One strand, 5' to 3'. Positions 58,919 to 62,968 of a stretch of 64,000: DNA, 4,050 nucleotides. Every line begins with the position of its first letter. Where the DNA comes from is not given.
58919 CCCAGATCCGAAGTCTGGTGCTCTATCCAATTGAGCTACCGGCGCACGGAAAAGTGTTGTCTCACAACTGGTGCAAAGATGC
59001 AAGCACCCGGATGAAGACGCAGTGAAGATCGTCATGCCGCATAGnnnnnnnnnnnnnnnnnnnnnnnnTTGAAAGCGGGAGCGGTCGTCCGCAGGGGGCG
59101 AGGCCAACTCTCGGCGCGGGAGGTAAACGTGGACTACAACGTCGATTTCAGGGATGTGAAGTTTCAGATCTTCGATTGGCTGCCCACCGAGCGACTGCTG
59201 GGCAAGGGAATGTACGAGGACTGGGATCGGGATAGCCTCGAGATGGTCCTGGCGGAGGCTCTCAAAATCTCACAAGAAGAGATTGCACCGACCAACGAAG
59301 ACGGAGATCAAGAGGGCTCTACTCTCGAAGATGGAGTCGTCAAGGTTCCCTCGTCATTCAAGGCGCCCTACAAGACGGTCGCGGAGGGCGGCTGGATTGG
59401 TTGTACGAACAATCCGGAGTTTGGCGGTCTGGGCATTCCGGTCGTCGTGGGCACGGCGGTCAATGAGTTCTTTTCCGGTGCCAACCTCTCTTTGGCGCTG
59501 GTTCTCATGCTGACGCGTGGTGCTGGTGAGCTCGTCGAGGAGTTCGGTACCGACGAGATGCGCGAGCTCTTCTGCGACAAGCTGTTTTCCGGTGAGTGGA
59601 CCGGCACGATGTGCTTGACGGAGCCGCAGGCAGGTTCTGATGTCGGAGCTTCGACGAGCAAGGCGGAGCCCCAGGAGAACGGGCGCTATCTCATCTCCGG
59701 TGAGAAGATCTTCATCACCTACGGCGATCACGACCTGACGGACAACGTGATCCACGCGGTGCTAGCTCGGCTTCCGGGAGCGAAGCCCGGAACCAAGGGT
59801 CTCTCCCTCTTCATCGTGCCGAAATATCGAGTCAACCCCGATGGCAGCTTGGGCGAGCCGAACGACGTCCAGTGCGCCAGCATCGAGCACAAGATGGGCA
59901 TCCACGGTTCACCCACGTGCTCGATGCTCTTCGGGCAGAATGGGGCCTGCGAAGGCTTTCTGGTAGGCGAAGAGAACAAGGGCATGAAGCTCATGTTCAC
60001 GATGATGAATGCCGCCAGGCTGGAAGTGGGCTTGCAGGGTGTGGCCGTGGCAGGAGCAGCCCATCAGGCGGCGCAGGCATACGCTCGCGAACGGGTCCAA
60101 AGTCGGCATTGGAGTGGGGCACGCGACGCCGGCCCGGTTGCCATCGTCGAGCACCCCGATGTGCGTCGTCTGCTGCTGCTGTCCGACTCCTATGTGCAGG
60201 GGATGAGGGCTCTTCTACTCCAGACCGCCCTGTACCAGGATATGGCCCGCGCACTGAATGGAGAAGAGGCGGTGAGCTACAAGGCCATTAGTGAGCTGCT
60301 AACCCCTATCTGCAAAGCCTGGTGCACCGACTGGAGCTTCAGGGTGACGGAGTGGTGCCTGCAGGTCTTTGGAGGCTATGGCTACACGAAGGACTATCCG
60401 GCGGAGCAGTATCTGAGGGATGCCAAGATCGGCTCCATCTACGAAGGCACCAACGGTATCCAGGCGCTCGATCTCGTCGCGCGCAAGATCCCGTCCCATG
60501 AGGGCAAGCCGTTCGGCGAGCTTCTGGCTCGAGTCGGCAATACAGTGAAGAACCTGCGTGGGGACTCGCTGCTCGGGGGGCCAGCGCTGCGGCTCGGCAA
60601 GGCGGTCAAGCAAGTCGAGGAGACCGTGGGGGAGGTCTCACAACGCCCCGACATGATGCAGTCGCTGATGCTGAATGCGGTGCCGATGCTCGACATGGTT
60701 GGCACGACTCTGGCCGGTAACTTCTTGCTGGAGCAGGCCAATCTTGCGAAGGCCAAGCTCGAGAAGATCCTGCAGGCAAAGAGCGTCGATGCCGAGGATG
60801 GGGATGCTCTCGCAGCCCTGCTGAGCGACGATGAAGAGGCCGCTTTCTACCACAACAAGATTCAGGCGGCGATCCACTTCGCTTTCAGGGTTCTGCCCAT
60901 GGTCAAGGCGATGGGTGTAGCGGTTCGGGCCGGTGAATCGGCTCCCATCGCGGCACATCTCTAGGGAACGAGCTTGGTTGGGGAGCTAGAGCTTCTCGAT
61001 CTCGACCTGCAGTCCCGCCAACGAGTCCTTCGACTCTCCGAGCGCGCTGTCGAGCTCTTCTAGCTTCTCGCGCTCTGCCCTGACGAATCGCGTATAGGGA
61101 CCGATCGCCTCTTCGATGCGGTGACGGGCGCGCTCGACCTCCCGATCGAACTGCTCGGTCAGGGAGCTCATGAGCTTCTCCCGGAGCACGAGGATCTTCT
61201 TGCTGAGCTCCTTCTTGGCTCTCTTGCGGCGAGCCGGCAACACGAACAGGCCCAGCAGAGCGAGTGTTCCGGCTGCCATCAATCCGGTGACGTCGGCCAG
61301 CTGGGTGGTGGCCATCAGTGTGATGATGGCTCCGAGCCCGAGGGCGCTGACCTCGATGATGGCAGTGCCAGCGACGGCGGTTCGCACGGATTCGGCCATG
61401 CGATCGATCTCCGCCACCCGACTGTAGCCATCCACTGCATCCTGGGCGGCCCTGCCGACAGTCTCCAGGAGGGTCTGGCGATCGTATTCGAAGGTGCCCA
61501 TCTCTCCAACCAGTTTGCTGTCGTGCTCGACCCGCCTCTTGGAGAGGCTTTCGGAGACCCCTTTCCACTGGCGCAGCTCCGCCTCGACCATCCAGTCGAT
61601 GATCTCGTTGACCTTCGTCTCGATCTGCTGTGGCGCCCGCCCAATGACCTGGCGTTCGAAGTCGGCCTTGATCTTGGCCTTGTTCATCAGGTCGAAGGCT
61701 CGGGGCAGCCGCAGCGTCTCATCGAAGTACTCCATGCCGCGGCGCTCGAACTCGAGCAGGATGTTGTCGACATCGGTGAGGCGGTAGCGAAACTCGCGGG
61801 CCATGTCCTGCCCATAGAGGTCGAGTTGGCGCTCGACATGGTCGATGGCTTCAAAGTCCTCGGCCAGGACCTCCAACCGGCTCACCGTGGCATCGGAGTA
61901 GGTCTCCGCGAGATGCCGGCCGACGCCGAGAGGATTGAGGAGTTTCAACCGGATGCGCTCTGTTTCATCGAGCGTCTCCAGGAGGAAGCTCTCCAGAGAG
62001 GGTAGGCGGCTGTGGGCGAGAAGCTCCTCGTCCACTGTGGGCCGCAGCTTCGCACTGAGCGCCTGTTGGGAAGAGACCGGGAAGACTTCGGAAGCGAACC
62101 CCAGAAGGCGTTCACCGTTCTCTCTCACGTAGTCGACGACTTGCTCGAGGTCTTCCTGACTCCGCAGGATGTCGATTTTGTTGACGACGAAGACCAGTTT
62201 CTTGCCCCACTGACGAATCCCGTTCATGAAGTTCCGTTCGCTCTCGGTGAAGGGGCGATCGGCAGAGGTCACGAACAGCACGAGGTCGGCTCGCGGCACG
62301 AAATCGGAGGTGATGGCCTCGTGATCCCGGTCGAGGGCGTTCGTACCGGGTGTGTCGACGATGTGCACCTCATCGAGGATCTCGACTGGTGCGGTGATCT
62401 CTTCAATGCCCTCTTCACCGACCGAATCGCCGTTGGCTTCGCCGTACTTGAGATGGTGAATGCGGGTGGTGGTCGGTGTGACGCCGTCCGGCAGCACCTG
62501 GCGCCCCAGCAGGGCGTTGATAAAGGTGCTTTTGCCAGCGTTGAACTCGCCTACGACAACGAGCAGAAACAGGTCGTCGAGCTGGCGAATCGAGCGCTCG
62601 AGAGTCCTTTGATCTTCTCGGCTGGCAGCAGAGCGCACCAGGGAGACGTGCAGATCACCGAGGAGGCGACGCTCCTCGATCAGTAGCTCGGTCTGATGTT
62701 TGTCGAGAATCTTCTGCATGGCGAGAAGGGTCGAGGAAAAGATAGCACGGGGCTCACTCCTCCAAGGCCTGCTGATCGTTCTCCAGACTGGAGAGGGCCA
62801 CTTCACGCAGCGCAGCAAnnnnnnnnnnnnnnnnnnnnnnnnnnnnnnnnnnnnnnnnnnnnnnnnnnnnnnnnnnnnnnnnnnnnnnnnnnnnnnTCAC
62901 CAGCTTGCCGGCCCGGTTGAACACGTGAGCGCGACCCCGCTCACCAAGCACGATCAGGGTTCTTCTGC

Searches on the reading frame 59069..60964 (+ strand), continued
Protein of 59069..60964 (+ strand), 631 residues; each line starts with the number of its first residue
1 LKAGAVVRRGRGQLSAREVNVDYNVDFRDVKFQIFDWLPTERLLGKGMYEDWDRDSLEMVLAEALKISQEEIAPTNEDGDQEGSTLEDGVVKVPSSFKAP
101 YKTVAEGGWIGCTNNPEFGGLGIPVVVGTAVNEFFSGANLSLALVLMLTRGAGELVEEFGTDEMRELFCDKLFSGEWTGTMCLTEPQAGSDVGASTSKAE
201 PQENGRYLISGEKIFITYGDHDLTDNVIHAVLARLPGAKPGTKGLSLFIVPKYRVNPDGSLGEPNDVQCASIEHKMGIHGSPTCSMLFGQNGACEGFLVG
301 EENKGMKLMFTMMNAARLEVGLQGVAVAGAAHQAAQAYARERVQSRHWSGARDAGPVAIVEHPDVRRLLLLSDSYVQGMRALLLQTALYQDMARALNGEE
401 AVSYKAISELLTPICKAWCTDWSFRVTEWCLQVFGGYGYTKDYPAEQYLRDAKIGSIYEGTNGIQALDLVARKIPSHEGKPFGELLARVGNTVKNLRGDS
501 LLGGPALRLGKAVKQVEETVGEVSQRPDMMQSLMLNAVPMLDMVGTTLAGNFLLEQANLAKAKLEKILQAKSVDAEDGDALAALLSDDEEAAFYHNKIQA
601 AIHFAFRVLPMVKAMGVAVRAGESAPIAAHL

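Call 41: find_encoding_contigs(protein=P0030, flank=10000, max_places=2)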
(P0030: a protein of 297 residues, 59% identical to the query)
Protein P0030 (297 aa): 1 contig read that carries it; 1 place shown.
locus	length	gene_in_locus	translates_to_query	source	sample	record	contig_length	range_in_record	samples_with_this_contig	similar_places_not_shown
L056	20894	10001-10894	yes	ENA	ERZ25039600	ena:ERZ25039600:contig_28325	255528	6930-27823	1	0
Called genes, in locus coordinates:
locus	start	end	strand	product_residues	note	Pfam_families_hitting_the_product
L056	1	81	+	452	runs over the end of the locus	PF00391:PEP-utilizers, PF02896:PEP-utilizers_C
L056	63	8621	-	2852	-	PF10091:Glycoamylase, PF06165:GH94_b-supersand, PF17167:Glyco_hydro_94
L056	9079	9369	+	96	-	PF00254:FKBP_C (faint)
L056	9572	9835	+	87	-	-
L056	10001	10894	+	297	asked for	PF04796:RepA_C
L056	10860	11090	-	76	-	-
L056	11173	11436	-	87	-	PF04014:MazE_antitoxin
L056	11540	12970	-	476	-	PF07632:Sde182_NH-like, PF21027:Sde0182_C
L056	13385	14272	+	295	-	PF04796:RepA_C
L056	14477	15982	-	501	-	-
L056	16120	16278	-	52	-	-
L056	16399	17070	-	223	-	PF00072:Response_reg, PF08281:Sigma70_r4_2, PF00196:GerE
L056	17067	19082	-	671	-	PF01590:GAF, PF13185:GAF_2 (faint), PF08447:PAS_3, PF08448:PAS_4 (weak), PF08447:PAS_3, PF07730:HisKA_3, PF02518:HATPase_c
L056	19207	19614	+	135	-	PF00072:Response_reg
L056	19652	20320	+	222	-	PF13505:OMP_b-brl, PF03922:OmpW (weak)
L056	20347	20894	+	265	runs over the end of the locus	-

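Call 42: find_encoding_contigs(protein=P0053, flank=10000, max_places=2)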
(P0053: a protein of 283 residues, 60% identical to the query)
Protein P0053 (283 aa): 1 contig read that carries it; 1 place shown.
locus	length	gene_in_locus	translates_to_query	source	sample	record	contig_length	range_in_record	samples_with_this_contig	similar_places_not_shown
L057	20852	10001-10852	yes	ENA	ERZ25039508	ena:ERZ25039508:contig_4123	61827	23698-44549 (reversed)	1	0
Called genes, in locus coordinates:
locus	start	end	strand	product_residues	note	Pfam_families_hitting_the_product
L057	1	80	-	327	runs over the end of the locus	PF00165:HTH_AraC (faint), PF12833:HTH_18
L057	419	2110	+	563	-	PF00884:Sulfatase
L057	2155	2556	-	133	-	PF01609:DDE_Tnp_1 (weak), PF13701:DDE_Tnp_1_4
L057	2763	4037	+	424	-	PF23023:Anti-Pycsar_Apyc1, PF00753:Lactamase_B (weak), PF12706:Lactamase_B_2 (weak)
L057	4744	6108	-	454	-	-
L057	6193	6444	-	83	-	-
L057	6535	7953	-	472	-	PF23023:Anti-Pycsar_Apyc1, PF00753:Lactamase_B, PF12706:Lactamase_B_2 (weak)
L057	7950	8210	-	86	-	-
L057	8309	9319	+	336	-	PF00165:HTH_AraC, PF12833:HTH_18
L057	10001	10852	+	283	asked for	PF04796:RepA_C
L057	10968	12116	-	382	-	PF13173:AAA_14, PF13635:DUF4143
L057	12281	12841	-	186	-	PF13737:DDE_Tnp_1_5 (weak)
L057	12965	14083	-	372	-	PF13776:DUF4172, PF02661:Fic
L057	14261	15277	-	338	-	PF13565:HTH_32, PF13276:HTH_21 (weak)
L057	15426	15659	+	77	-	PF22180:RH3_dom, PF20605:Antitox_RHH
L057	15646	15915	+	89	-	PF05016:ParE_toxin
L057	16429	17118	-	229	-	-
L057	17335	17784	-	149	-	PF06742:DUF1214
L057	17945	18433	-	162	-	PF06863:DUF1254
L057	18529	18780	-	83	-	-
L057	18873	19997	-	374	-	PF01979:Amidohydro_1, PF07969:Amidohydro_3 (faint)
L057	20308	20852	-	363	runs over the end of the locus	-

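Call 56: find_related_loci(query=A2, collection=viral_contigs, flank=10000)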
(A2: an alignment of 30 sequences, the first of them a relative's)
Query A2 (308 aa) in viral_contigs; peptide patterns used: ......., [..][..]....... (x = any residue, [..] = any of these).
27 stretches matched a pattern; 3 encode a relative of the query (tblastn E <= 1e-3); 3 distinct loci.
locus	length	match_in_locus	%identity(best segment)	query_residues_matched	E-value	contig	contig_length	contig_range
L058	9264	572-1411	41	17-295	2e-63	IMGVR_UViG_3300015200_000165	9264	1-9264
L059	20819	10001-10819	41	17-288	1e-62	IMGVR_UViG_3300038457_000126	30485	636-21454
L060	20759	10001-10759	35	24-284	3e-54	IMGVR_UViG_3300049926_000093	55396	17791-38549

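Call 57: find_encoding_contigs(protein=P0067, flank=10000, max_places=2)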
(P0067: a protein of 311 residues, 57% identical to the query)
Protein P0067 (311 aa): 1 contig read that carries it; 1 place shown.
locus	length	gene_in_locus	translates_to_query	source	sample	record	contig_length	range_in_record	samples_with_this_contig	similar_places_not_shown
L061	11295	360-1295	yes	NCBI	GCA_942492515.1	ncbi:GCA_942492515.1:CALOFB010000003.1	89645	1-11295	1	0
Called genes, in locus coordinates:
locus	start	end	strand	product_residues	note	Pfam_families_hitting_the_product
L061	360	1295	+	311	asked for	PF04796:RepA_C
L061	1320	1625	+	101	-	PF01909:NTP_transf_2, PF18765:Polbeta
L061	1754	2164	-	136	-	PF00571:CBS (weak)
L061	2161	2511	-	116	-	PF00543:P-II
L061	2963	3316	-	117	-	PF07556:DUF1538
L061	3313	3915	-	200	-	PF07556:DUF1538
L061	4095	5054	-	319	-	PF00582:Usp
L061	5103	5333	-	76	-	-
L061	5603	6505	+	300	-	PF00126:HTH_1, PF03466:LysR_substrate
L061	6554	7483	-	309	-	PF00582:Usp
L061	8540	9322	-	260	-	PF13472:Lipase_GDSL_2 (weak)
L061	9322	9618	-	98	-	-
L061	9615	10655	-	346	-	-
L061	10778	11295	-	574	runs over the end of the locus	PF00342:PGI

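Call 77: search_dna_similar(query=P0001, collection=plasmids, mode=protein, max_rows=15)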
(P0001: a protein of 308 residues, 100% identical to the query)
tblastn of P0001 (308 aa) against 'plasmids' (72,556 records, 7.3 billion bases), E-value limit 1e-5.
Records with a match: 1103; places in all: 1152; records where one place covers at least 80% of the query: 1038.
Best place of each record, by identity: <60% 1103.
By first word of the organism name: Ralstonia 147; Xanthomonas 95; Klebsiella 85; Escherichia 84; Acetobacter 47; Candidatus 46; Enterobacter 37; Roseomonas 37; uncultured 36; Burkholderia 36; and 119 more.
By predicted mobility (MOB-suite, as given by PLSDB): conjugative 498; non-mobilizable 353; mobilizable 252.
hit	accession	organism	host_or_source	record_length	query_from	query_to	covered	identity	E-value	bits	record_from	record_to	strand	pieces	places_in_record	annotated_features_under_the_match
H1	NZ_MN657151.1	Polaromonas sp.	-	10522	17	305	94%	39.9%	2e-62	221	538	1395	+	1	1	replication protein RepA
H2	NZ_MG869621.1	Polaromonas sp. H8N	Hansbreen Glacier, Spitsbergen, surface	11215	17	296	91%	39.3%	2e-56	202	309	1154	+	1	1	replication protein RepA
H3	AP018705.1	uncultured bacterium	-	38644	12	288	90%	39.4%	3e-51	188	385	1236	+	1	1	repA: replication initiation protein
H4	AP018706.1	uncultured bacterium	-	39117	12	288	90%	39.4%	3e-51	188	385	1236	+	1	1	repA: replication initiation protein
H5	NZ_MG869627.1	Polaromonas sp. W9N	Werenskioldbreen Glacier, Spitsbergen, ...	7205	17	284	87%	40.3%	5e-56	202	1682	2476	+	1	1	replication protein RepA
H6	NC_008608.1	Pelobacter propionicus DSM 2379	-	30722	29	290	85%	40.8%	9e-63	221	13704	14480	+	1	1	replication protein RepA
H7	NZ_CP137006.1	Citrobacter koseri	Homo sapiens,sputum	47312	12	284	89%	38.9%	1e-52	192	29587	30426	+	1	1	replication protein RepA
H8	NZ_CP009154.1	Burkholderia pseudomallei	environmental sample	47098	12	284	89%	38.9%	2e-52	192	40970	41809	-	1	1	replication protein RepA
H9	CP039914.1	Agrobacterium tumefaciens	-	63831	12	284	89%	38.9%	2e-52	192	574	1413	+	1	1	pirin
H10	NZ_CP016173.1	Bordetella flabilis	Homo sapiens,sputum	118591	18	289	88%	38.6%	3e-48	179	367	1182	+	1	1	replication protein RepA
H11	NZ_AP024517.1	Nitrosospira sp. NRS527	Oryza sativa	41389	17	289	89%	38.3%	7e-53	193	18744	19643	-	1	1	replication protein RepA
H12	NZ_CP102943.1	Stenotrophomonas maltophilia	Homo sapiens,swab from purulent wound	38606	17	288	88%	38.1%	2e-50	186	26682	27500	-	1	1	replication protein RepA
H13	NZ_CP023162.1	Xanthomonas citri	Gossypium hirsutum,cell ...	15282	27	287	85%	39.4%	1e-49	183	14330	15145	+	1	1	replication protein RepA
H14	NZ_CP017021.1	Xanthomonas citri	Gossypium hirsutum,cell culture,leaves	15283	27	287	85%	39.4%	1e-49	183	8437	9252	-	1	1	replication protein RepA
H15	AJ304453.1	uncultured bacterium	-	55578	12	284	89%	37.7%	6e-52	190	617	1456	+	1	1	repA: RepA protein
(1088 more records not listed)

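Call 94: search_protein_families(library=padloc, proteins=[P0001], max_evalue=0.01)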
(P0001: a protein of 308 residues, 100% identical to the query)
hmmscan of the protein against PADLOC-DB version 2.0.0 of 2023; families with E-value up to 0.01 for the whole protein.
P0001 (308 aa): 0 families

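Call 95: find_encoding_contigs(protein=P0005, flank=10000, max_places=2)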
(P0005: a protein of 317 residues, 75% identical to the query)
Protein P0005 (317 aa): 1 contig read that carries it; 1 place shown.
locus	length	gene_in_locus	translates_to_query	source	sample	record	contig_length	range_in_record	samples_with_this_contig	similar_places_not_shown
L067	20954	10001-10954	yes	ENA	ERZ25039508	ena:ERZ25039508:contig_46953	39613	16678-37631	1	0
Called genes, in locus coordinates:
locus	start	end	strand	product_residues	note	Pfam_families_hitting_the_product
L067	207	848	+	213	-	PF04796:RepA_C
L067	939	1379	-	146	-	-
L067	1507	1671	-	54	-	PF09723:Zn_ribbon_8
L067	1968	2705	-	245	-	PF14451:Ub-Mut7C, PF02597:ThiS (weak), PF01927:Mut7-C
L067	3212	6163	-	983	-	PF00069:Pkinase, PF01636:APH (faint), PF07714:PK_Tyr_Ser-Thr, PF03109:ABC1 (weak), PF03781:FGE-sulfatase, PF12740:PETase (faint)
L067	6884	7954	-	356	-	-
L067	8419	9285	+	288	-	-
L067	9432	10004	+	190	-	PF13541:ChlI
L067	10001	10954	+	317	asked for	PF04796:RepA_C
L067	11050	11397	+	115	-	PF01610:DDE_Tnp_ISL3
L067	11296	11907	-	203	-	-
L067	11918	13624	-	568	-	PF00348:polyprenyl_synt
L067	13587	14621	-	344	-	-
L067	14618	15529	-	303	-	-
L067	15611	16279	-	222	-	-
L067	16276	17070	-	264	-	-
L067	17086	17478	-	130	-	-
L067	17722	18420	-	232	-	PF13610:DDE_Tnp_IS240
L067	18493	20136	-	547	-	PF09423:PhoD, PF19050:PhoD_2 (faint)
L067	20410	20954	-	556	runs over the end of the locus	-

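Call 96: find_encoding_contigs(protein=P0019, flank=10000, max_places=2)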
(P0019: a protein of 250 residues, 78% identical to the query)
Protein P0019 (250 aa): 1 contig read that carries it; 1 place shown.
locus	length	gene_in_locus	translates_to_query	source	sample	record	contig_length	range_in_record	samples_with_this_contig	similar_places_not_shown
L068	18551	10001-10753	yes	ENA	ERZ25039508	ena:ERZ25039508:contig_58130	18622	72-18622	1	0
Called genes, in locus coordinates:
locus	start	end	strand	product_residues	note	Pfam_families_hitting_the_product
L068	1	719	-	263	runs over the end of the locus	?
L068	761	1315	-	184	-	PF02350:Epimerase_2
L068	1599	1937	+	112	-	-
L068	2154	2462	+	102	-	-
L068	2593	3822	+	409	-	PF23404:FAZ1_C (faint)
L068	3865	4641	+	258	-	-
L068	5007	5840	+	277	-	-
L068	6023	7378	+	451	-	PF23310:TPR_27 (faint), PF08238:Sel1 (weak)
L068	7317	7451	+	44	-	-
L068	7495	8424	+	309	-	PF13413:HTH_25, PF11141:DUF2914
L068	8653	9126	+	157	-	-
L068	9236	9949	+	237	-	PF13541:ChlI, PF01078:Mg_chelatase (weak)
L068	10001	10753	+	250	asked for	PF04796:RepA_C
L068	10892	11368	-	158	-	PF10882:bPH_5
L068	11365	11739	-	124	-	-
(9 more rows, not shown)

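Call 99: search_protein_families(library=pfam, proteins=[L047:10984-11940:+, L047:12213-12833:+, L047:12870-13406:+, L056:14477-15982:-, L067:6884-7954:-, L067:8419-9285:+, L057:4744-6108:-, L050:9317-10093:-, L050:10180-11043:-, L061:9615-10655:-], max_evalue=0.1)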
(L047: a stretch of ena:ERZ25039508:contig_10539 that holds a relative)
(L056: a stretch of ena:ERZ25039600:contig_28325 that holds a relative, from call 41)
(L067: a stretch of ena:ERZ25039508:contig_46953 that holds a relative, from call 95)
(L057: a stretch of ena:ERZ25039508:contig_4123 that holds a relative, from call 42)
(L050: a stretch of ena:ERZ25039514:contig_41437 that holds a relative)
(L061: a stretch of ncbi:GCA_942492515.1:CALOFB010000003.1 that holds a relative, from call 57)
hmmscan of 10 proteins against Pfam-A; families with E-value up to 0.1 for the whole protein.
L047:10984-11940:+ (318 aa): 1 family
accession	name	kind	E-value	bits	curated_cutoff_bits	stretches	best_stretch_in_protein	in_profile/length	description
PF18916.5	Lycopene_cyc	-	0.00065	20.7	27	2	203-295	4-91/92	Lycopene cyclase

L047:12213-12833:+ (206 aa): 0 families

L047:12870-13406:+ (178 aa): 2 families
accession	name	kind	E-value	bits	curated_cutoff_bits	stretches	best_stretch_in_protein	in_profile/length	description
PF13924.12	Lipocalin_5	-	9.6e-05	22.7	25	1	45-135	1-100/142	Lipocalin-like domain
PF03779.20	SPW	-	0.0042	18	31.5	1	9-62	25-77/93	SPW repeat domain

L056:14477-15982:- (501 aa): 1 family
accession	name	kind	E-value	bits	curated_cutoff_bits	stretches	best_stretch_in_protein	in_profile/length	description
PF25799.1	prePAAR_I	-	0.061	14.1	25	1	411-455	4-47/57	Class I prePAAR effector Rhs1 motif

L067:6884-7954:- (356 aa): 0 families

L067:8419-9285:+ (288 aa): 2 families
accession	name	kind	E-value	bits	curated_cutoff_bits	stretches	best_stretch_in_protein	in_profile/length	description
PF13432.12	TPR_16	-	0.012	16.4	32.7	0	217-247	27-55/65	Tetratricopeptide repeat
PF07719.23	TPR_2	-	0.06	13.9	27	0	223-249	1-27/34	Tetratricopeptide repeat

L057:4744-6108:- (454 aa): 0 families

L050:9317-10093:- (258 aa): 0 families

L050:10180-11043:- (287 aa): 1 family
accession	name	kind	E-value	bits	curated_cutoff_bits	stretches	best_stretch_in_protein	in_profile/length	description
PF13557.12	Phenol_MetA_deg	-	0.026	15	22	1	104-171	63-133/242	Putative MetA-pathway of phenol degradation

L061:9615-10655:- (346 aa): 0 families

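Call 106: predict_structure(alignment_id=A2)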
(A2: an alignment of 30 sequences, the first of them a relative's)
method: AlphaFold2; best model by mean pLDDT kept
length: 308 residues; sequences in the alignment: 30
mean_pLDDT: 54.7   pTM: 0.43
mean pLDDT of the five models: 54.7, 51.6, 48.5, 48.4, 46.8
residues with pLDDT >= 90: 5; 70-90: 63; 50-70: 121; < 50: 119
segments of 3 or more residues with pLDDT < 50: 1-74, 178-193, 286-308
pLDDT, mean of each block of 10 residues (from residue 1): 30 26 29 36 30 27 24 48 54 60 61 58 65 58 54 61 60 52 43 57 72 72 77 74 83 88 85 87 51 38 32
secondary structure, 60 per line:
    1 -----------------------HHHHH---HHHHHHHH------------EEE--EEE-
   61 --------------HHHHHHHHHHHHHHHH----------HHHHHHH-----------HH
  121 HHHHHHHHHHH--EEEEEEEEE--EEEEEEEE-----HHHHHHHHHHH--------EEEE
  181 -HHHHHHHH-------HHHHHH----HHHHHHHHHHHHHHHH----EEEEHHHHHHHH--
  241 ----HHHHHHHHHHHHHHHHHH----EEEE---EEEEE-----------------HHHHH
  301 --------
elements in order: H24-28 H32-39 E52-54 E57-59 H75-90 H101-107 H119-131 E134-142 E145-152 H158-168 E177-180 H182-189 H197-202 H207-222 E227-230 H231-238 H245-262 E267-270 E274-278 H296-300

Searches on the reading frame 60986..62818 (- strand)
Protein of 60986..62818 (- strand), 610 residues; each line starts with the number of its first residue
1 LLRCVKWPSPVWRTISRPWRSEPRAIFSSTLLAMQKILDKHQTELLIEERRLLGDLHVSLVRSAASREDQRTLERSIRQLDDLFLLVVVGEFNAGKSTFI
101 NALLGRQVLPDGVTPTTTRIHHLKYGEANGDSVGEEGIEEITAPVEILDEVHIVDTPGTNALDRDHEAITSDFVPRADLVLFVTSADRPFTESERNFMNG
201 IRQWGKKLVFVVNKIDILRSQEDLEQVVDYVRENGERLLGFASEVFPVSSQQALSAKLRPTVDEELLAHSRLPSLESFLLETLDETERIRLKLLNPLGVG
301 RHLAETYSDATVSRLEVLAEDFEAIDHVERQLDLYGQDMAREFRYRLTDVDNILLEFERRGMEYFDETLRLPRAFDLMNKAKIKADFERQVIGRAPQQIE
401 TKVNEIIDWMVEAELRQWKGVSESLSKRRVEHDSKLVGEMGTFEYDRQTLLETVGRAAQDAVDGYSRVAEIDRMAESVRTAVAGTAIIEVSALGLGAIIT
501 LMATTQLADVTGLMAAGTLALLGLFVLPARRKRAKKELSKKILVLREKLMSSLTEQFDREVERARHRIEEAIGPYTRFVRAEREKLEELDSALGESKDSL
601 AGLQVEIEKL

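Call 115: search_protein_families(library=pfam, proteins=[window:60986-62818:-], max_evalue=0.001)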
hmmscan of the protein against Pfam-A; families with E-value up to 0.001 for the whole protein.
window:60986-62818:- (610 aa): 7 families
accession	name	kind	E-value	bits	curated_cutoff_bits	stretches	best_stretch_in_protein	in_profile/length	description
PF00350.29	Dynamin_N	-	8.1e-26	91.5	27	2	86-131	1-46/168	Dynamin family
PF01926.29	MMR_HSR1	-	8.5e-14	52.1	21.9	1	87-214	3-113/113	50S ribosome-binding GTPase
PF00009.33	GTP_EFTU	-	1.5e-10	41.4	26.5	1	85-257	5-176/188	Elongation factor Tu GTP binding domain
PF03193.22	RsgA_GTPase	-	5.9e-07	29.9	30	0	65-116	89-130/174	RsgA GTPase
PF02421.24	FeoB_N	-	1.6e-06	28.1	27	0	149-221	47-121/156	Ferrous iron transport protein B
PF04548.22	AIG1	-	2.6e-05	24.1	27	1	86-235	3-142/212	AIG1 family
PF10662.15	PduV-EutP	-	0.00086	19.6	21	0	145-249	34-127/143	Ethanolamine utilisation - propanediol utilisation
